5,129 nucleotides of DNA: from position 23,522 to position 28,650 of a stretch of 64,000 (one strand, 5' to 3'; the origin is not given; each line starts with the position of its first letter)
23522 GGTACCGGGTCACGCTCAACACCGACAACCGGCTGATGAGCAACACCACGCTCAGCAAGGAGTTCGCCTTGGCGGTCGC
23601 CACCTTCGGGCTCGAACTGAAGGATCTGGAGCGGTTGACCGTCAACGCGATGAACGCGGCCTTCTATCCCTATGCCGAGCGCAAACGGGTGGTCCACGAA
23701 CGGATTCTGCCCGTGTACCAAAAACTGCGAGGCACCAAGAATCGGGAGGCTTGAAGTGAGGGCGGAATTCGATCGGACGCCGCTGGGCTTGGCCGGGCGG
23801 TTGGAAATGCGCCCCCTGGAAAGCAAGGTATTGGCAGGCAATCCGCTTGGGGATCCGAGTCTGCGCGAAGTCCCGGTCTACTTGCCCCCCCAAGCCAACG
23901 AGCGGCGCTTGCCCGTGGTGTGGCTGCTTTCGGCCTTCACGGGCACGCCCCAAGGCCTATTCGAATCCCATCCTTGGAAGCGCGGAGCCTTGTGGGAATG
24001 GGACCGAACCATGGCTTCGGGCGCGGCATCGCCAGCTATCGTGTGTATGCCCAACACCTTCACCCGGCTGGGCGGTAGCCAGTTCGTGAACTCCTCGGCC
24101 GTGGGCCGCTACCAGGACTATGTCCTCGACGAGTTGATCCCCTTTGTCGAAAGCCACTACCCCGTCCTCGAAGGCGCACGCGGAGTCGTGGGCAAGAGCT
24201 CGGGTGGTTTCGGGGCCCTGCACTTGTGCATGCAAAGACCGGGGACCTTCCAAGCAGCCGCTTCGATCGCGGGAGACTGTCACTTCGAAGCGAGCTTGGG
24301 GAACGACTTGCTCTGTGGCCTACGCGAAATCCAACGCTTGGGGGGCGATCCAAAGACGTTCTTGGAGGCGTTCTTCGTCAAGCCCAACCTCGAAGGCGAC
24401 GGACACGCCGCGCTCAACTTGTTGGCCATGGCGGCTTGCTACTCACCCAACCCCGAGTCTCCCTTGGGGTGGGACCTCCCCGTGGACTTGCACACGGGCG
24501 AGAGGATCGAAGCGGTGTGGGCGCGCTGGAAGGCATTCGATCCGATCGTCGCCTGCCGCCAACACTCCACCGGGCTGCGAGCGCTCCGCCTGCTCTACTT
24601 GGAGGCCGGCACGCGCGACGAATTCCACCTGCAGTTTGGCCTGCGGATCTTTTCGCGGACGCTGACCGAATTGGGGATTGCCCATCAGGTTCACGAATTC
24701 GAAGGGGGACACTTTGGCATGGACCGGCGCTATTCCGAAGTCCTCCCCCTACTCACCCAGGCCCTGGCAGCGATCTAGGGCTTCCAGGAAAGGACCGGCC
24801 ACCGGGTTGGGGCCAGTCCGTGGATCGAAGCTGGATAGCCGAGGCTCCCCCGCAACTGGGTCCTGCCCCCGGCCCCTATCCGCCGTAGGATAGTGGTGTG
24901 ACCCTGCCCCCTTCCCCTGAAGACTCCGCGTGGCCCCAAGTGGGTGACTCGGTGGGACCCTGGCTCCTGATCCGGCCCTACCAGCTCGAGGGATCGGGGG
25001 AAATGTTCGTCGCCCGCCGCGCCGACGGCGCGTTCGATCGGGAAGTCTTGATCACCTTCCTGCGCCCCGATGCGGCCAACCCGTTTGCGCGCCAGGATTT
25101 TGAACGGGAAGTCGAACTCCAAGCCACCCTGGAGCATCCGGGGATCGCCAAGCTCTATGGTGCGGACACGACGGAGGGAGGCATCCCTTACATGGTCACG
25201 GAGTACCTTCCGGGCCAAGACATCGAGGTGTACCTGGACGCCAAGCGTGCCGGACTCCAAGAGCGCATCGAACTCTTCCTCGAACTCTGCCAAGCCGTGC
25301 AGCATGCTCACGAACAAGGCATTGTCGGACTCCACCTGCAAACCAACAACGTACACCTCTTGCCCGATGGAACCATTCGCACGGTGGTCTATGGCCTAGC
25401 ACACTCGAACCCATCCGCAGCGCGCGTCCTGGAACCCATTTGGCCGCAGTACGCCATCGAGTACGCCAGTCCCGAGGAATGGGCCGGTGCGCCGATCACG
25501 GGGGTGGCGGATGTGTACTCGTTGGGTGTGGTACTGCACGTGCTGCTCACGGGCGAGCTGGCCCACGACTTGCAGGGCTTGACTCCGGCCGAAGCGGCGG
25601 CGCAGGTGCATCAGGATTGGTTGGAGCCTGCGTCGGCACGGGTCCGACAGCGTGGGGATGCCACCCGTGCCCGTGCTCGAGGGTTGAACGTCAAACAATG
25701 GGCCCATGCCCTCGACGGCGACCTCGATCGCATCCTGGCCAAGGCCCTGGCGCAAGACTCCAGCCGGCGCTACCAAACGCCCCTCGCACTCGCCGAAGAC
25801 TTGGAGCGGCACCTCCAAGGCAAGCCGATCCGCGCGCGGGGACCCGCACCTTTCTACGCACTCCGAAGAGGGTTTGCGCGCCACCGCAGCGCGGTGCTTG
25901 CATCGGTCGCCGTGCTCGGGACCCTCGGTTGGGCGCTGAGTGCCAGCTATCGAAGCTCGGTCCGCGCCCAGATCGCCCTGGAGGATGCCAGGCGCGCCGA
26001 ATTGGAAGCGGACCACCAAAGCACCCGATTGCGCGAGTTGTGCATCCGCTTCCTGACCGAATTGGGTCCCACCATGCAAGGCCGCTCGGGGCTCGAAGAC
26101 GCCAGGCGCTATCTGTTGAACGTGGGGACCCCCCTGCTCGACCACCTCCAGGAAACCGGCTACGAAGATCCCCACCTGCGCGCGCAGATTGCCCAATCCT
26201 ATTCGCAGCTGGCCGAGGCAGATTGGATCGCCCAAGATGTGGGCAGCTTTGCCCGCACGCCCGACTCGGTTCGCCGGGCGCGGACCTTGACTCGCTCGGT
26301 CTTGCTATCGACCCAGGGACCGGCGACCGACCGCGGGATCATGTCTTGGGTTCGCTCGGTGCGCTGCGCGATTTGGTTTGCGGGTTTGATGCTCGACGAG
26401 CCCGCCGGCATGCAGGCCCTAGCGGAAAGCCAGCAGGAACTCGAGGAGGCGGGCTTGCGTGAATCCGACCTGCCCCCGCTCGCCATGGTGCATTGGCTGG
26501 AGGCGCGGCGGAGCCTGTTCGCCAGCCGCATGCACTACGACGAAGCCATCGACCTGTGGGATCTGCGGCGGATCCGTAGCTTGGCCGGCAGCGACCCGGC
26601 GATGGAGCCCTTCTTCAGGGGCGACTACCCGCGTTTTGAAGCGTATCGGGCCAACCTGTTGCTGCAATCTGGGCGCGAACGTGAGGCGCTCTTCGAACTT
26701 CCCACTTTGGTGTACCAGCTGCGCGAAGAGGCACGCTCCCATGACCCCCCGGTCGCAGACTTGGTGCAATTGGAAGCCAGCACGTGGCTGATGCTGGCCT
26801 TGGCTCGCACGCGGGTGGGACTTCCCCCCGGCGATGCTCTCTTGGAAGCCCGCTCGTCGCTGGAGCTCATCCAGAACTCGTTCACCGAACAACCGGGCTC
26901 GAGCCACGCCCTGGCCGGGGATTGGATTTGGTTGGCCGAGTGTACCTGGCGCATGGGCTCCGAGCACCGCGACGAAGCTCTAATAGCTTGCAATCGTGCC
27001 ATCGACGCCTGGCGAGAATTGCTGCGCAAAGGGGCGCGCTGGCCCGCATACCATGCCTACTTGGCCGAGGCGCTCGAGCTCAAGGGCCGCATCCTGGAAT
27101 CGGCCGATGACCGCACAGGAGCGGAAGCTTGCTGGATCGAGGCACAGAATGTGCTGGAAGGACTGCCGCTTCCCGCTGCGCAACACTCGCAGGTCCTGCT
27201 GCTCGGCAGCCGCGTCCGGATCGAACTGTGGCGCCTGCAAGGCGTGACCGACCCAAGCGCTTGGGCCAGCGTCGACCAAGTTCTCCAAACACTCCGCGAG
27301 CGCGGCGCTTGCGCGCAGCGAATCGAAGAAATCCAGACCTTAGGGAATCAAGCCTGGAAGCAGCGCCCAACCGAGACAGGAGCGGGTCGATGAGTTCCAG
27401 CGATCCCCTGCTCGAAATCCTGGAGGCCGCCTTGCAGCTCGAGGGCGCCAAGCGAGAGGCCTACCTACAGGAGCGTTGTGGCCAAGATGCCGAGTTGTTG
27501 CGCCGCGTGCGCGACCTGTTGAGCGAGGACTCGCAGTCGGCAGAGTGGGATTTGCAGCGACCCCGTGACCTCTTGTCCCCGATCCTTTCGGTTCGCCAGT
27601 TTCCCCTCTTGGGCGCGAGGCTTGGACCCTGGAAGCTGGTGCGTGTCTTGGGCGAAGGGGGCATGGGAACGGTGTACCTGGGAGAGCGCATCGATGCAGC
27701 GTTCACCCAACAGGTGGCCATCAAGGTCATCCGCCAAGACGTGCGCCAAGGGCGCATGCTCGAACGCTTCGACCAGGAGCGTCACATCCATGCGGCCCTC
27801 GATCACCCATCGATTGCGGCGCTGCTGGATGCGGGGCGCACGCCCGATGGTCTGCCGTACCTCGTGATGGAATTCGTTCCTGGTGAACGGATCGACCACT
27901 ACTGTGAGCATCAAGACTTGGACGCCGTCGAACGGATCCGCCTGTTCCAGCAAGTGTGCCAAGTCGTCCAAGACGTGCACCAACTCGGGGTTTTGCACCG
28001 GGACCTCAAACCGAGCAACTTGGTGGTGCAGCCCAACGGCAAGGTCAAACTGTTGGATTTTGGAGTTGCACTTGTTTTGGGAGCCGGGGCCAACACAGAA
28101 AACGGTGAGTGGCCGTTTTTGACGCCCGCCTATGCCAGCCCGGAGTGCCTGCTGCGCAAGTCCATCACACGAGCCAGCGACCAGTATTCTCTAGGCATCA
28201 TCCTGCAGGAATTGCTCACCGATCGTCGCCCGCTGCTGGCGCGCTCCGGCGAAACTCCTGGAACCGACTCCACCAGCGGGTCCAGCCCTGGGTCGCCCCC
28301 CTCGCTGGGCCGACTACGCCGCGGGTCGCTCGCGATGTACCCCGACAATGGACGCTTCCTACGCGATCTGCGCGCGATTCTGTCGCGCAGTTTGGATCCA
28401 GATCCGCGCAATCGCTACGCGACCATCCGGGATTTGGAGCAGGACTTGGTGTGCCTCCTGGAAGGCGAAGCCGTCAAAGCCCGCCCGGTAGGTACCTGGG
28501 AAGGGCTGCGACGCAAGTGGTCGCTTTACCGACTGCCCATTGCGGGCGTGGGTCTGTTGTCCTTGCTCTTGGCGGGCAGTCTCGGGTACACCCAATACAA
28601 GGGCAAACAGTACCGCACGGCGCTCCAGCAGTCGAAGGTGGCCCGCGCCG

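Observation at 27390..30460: ECF sigma factor convergent with the active kinase and lacking any adjacent anti-sigma factor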

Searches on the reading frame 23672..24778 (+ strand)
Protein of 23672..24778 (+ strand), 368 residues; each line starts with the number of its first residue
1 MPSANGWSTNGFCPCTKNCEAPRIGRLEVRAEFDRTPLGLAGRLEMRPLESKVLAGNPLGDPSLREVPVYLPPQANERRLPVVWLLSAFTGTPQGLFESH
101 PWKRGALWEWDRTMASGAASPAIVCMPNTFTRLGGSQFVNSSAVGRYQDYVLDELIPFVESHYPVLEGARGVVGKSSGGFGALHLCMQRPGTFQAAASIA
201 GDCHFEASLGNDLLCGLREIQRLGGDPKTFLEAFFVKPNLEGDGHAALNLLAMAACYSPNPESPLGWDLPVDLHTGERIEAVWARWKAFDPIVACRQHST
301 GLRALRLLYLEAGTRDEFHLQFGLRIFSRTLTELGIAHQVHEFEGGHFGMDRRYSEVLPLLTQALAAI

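Call 3: search_protein_families(library=pfam, proteins=[window:23672-24778:+], max_evalue=0.01)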
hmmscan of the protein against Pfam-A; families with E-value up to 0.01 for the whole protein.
window:23672-24778:+ (368 aa): 1 family
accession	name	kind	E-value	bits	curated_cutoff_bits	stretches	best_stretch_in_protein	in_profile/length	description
PF00756.26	Esterase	-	4.2e-22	79.6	22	1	66-347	9-235/251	Putative esterase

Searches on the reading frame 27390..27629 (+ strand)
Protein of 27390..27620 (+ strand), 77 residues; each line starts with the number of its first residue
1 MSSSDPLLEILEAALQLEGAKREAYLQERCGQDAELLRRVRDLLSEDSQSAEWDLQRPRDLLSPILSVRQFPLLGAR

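Call 40: search_protein_families(library=pfam, proteins=[window:27390-27620:+], max_evalue=1)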
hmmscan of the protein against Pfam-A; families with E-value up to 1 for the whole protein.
window:27390-27620:+ (77 aa): 1 family
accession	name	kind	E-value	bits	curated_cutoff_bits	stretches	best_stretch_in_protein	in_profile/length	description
PF22706.1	Tex_central_region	-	0.017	15.6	27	1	12-47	22-55/178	Tex central region-like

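Call 85: predict_structure(alignment_id=A7)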
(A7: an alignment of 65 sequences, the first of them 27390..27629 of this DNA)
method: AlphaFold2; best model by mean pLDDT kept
length: 80 residues; sequences in the alignment: 65
mean_pLDDT: 72.0   pTM: 0.49
mean pLDDT of the five models: 72.0, 71.1, 70.5, 69.9, 69.6
residues with pLDDT >= 90: 20; 70-90: 24; 50-70: 19; < 50: 17
segments of 3 or more residues with pLDDT < 50: 53-56, 58-69
pLDDT, mean of each block of 10 residues (from residue 1): 73 88 91 90 81 49 47 57
secondary structure, 60 per line:
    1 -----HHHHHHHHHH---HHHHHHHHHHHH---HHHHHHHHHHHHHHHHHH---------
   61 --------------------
elements in order: H6-15 H19-30 H34-51

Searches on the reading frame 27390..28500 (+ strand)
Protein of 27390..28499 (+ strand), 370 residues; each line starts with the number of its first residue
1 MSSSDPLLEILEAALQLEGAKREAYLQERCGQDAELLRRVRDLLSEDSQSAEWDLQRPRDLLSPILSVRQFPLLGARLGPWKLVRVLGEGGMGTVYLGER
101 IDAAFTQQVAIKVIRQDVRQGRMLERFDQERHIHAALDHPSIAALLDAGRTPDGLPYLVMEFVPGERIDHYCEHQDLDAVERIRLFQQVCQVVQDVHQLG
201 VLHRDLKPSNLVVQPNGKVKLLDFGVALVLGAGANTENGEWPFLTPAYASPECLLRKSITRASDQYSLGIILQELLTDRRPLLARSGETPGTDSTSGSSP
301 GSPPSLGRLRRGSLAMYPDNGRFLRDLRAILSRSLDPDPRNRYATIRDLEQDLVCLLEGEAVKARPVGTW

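Call 14: search_solved_structures(query=window:27390-28500:+, max_evalue=1e-40, show_alignments=1)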
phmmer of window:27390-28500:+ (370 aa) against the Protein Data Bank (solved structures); distinct sequences matched with E-value up to 1e-40: 1.
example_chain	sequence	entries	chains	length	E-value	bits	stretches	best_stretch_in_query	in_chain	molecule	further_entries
9eed_A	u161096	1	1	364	6.3e-48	167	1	10-353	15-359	Kinase domain protein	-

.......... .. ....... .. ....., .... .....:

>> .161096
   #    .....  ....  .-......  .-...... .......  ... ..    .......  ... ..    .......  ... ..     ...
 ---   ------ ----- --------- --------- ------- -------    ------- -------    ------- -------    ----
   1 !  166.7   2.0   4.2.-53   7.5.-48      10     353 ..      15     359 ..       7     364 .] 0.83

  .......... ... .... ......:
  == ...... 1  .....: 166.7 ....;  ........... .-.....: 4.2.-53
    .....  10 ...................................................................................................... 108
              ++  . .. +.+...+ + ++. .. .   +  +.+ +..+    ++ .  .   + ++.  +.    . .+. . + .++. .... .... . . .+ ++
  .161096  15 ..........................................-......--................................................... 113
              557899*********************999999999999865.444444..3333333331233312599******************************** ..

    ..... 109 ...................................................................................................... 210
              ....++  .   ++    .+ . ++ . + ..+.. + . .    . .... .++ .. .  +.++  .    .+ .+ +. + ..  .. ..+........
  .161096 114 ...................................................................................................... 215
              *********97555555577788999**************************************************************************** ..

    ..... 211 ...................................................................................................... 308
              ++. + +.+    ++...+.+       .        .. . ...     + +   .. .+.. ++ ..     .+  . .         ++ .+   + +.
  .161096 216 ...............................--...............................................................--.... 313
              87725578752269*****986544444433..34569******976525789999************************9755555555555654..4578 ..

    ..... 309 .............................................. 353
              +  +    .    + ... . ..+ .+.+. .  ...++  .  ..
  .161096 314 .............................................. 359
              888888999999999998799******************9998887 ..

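Call 20: find_homologous_proteins(query=window:27390-28499:+, max_evalue=1e-10)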
Query window:27390-28499:+ (370 aa): 4684 proteins with E <= 1e-10 among 8000 candidates; the best 120 are listed.
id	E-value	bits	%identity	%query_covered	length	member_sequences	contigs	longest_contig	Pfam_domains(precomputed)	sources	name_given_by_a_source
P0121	4.2e-75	271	43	97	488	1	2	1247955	PF07714.24,PF00069.32,PF03109.23,PF01636.30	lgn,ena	-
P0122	4.0e-71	258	41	98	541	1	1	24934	PF07714.24,PF00069.32,PF03109.23,PF01636.30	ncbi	ncbi:MAG: serine/threonine protein kinase, partial [Chthoniobacterales bacterium]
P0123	1.1e-70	257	40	97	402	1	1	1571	PF07714.24,PF00069.32,PF03109.23,PF01636.30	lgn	-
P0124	1.1e-70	257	43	96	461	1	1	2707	PF07714.24,PF00069.32,PF03109.23,PF01636.30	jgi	jgi:eukaryotic-like serine/threonine-protein kinase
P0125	1.3e-70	256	41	96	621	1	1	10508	PF07714.24,PF00069.32,PF03109.23,PF01636.30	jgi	jgi:serine/threonine protein kinase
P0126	2.0e-69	253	41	98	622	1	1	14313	PF07714.24,PF00069.32,PF03109.23,PF01636.30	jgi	jgi:serine/threonine protein kinase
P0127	7.6e-69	251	40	98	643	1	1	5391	PF07714.24,PF00069.32,PF03109.23,PF01636.30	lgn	-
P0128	9.0e-69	250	43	98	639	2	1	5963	PF07714.24,PF00069.32,PF03109.23,PF01636.30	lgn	-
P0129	1.6e-68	250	40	96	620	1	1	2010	PF07714.24,PF00069.32,PF03109.23,PF01636.30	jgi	jgi:hypothetical protein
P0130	5.8e-68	248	40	96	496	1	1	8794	PF06293.21,PF07714.24,PF00069.32,PF03109.23,PF01636.30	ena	-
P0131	7.3e-68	247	40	96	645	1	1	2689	PF07714.24,PF00069.32,PF03109.23,PF01636.30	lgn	-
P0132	7.8e-68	247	40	98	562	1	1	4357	PF25168.2,PF25174.2,PF24814.2,PF24105.2,PF24805.2,PF23381.2,PF25173.2,PF12894.14,PF25175.2,PF24817.2,PF07714.24,PF00069.32,PF25172.2,PF24782.3,PF25391.2,PF03109.23,PF24807.2,PF25047.1,PF00400.39,PF01636.30,PF23414.2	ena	-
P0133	8.0e-68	247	40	98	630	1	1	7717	PF07714.24,PF00069.32,PF03109.23,PF01636.30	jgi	jgi:hypothetical protein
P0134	1.8e-67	246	43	97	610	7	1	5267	PF07714.24,PF00069.32,PF03109.23,PF13424.13,PF01636.30,PF13374.13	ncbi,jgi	jgi:serine/threonine-protein kinase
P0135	1.8e-67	246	42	94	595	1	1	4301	PF07714.24,PF00069.32,PF03109.23,PF01636.30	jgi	-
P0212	3.9e-63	232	44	76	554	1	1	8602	PF07714.24,PF00069.32,PF03109.23,PF07638.18,PF04545.23,PF08281.19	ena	-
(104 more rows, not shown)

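Call 54: predict_structure(alignment_id=A2)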
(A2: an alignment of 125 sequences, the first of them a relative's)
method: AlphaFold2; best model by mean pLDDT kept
length: 554 residues; sequences in the alignment: 125
mean_pLDDT: 75.9   pTM: 0.56
mean pLDDT of the five models: 75.9, 74.9, 74.5, 74.5, 71.6
residues with pLDDT >= 90: 214; 70-90: 133; 50-70: 134; < 50: 73
segments of 3 or more residues with pLDDT < 50: 1-5, 49-55, 71-81, 101-127, 191-195, 520-522, 536-540
pLDDT, mean of each block of 10 residues (from residue 1): 49 79 80 77 61 46 54 42 59 58 36 25 38 56 77 72 90 84 64 60 93 95 97 94 75 56 70 95 91 93 93 89 87 95 95 95 97 93 96 94 95 98 65 64 70 92 94 95 89 92 92 69 54 51 61 65
secondary structure, 60 per line:
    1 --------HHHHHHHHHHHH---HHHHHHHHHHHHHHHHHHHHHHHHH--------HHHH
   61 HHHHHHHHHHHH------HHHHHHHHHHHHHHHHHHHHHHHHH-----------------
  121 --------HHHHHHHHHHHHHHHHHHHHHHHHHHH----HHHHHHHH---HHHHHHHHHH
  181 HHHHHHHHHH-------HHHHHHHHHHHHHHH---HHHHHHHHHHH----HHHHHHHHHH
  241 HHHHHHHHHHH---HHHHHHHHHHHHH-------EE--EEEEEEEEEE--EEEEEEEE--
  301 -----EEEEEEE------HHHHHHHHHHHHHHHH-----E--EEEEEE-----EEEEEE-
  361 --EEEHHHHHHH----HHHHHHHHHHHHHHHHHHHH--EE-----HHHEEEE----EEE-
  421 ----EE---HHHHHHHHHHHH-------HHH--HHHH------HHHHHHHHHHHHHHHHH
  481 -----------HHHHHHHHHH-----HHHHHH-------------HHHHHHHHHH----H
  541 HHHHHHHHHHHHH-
elements in order: H9-20 H24-48 H57-72 H79-103 H129-155 H160-167 H171-190 H198-212 H216-226 H231-251 H255-267 E279-288 E291-298 E306-312 H319-334 E343-348 E354-359 E363-365 H366-372 H377-396 E409-412 E417-419 H430-441 H454-457 H464-480 H492-501 H507-512 H526-535 H540-553

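Call 65: find_related_loci(query=A6, collection=metagenome_contigs, flank=6000)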
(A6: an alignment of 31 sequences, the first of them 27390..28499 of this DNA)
Query A6 (370 aa) in metagenome_contigs; peptide patterns used: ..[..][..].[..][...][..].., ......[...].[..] (x = any residue, [..] = any of these).
600 stretches matched a pattern (row limit reached: there are more); 593 encode a relative of the query (tblastn E <= 1e-3); the best 80 are kept; 80 distinct loci.
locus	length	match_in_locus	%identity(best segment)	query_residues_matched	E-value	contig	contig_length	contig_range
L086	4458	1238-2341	39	9-370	2e-70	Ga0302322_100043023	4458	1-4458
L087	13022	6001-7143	38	9-365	3e-69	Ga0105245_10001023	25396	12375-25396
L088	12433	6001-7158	39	8-366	3e-68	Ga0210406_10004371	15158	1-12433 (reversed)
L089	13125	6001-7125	39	10-365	9e-67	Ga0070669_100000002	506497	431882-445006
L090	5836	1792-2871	37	9-365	6e-66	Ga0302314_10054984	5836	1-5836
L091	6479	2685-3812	38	9-366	6e-66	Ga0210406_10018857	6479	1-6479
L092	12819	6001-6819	43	9-281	5e-65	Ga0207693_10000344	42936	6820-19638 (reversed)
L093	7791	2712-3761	38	21-365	6e-65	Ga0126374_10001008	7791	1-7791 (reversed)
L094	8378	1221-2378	37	7-370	1e-64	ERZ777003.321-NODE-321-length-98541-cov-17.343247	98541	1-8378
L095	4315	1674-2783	38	10-370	7e-64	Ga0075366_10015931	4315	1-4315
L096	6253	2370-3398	39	10-365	2e-63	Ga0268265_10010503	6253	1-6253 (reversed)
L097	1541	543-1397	44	1-282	9e-67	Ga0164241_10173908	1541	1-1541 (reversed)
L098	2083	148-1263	37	4-370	9e-65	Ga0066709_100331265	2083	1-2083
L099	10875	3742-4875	40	7-365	1e-62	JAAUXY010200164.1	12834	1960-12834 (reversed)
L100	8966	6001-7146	36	9-365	7e-63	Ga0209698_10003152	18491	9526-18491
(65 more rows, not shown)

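Call 97: find_encoding_contigs(protein=P0212, flank=4000, max_places=2)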
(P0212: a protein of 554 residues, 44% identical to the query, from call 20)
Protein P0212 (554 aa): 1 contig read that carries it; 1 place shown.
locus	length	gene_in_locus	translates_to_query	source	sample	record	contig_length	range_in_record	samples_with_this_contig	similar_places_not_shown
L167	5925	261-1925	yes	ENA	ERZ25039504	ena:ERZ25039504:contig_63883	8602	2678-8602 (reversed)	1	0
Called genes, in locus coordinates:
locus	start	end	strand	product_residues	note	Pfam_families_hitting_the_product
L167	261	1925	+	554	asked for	PF07638:Sigma70_ECF, PF04545:Sigma70_r4 (weak), PF08281:Sigma70_r4_2, PF00069:Pkinase, PF07714:PK_Tyr_Ser-Thr, PF03109:ABC1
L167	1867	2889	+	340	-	-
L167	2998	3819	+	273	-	PF00515:TPR_1 (faint), PF07719:TPR_2 (faint), PF13174:TPR_6 (faint), PF13181:TPR_8 (faint), PF13424:TPR_12 (faint), PF13428:TPR_14 (faint), PF14559:TPR_19 (faint)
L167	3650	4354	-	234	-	-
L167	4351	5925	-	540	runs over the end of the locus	PF13205:Big_5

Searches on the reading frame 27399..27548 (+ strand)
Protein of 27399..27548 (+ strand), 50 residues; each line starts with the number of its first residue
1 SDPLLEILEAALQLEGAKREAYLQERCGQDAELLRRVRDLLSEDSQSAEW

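Call 55: search_protein_representatives(alignment_id=A3)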
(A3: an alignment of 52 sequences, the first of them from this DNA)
Query: 52 sequences, 48 profile positions. Proteins with E-value up to 0.001 (for the whole library): 62346; up to 1e-10: 13695; up to 1e-30: 2. The best 150 are listed.
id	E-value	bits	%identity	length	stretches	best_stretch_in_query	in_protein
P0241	5.0e-91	314.5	-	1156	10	2-47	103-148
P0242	4.5e-34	132.2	-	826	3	1-47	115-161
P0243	7.1e-29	115.5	-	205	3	2-46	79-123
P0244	1.6e-28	114.4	-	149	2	3-47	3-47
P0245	1.7e-28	114.3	-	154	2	1-46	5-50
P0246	1.7e-25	104.7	-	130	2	1-45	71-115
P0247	3.2e-25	103.8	-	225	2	1-47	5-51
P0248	3.7e-25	103.6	-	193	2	1-47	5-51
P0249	7.6e-25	102.6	-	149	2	1-48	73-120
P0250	7.8e-25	102.6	-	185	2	1-47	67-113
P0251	9.5e-25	102.3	-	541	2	1-47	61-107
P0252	2.3e-24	101.1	-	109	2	1-44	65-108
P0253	2.4e-24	101.0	-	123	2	1-47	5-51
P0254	6.1e-24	99.7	-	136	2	1-46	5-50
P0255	9.5e-24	99.1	-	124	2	1-43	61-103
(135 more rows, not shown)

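Call 59: find_encoding_contigs(protein=P0241, flank=8000, max_places=2)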
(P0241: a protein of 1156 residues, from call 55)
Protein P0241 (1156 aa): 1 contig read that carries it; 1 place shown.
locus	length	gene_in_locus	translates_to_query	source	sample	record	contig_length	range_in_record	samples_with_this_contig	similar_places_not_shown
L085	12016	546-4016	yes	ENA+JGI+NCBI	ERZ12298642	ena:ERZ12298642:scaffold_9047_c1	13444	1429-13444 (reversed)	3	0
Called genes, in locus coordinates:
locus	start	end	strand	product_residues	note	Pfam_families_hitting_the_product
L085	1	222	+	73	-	?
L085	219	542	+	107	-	-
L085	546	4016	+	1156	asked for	PF00069:Pkinase, PF03109:ABC1 (faint), PF07714:PK_Tyr_Ser-Thr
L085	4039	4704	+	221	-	-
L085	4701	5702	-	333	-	PF01073:3Beta_HSD, PF01370:Epimerase, PF16363:GDP_Man_Dehyd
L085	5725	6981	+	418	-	PF07690:MFS_1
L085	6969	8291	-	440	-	PF00884:Sulfatase, PF01663:Phosphodiest (faint), PF16347:SGSH_C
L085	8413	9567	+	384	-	PF01408:GFO_IDH_MocA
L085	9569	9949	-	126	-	-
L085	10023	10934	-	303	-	PF00126:HTH_1, PF03466:LysR_substrate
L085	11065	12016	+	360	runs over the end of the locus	-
